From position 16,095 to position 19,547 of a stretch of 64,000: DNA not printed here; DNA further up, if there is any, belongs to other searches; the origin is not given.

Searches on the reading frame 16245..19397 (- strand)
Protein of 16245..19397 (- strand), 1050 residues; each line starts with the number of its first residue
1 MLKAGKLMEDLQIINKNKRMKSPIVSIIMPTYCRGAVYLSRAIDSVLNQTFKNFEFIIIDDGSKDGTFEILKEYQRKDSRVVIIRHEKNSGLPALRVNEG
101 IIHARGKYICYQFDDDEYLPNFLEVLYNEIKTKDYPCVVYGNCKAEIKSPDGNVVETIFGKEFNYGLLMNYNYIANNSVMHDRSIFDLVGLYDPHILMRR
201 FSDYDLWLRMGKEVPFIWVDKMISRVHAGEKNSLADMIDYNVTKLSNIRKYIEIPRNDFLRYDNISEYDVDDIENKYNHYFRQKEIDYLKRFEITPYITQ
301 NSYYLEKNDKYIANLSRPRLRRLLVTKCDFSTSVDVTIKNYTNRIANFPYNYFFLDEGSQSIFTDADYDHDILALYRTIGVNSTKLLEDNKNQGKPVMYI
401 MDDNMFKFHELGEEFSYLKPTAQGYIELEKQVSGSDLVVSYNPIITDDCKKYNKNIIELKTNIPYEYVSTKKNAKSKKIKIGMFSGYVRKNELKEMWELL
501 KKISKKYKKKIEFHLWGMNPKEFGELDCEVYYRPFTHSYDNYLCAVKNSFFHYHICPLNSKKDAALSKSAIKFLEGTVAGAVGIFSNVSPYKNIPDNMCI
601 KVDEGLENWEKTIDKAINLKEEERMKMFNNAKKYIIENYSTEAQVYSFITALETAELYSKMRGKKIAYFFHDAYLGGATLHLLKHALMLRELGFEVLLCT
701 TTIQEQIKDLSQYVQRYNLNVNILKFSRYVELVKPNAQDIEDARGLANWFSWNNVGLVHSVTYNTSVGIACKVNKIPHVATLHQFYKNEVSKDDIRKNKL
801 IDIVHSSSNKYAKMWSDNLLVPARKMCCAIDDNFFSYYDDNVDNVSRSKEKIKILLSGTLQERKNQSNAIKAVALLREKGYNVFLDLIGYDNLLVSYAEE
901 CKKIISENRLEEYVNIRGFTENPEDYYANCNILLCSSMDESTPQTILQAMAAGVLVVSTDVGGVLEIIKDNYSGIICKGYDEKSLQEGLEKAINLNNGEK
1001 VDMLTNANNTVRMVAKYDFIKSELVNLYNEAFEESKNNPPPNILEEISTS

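Call 4: search_protein_families(library=pfam, proteins=[window:16245-19397:-], max_evalue=0.01)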
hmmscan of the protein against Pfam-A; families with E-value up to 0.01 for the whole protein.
window:16245-19397:- (1050 aa): 7 families
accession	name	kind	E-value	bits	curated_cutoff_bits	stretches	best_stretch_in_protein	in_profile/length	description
PF00535.33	Glycos_transf_2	-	1.8e-30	106.5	23.3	1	26-149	1-122/168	Glycosyl transferase family 2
PF00534.26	Glycos_transf_1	-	1.7e-29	103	26.4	1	847-1002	11-163/172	Glycosyl transferases group 1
PF13692.12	Glyco_trans_1_4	-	1.8e-23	83.8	27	1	853-993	3-140/142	Glycosyl transferases group 1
PF13439.12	Glyco_transf_4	-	1.3e-06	29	28.5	1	676-804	2-115/170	Glycosyltransferase Family 4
PF10111.15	Glyco_tranf_2_2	-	1.4e-06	28.4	27.3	1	44-217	17-206/276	Glycosyltransferase like family 2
PF13641.12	Glyco_tranf_2_3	-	3.9e-05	24.2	27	1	25-138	3-119/230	Glycosyltransferase like family 2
PF13704.12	Glyco_tranf_2_4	-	0.0002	22.2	27.5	1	38-119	6-84/98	Glycosyl transferase family 2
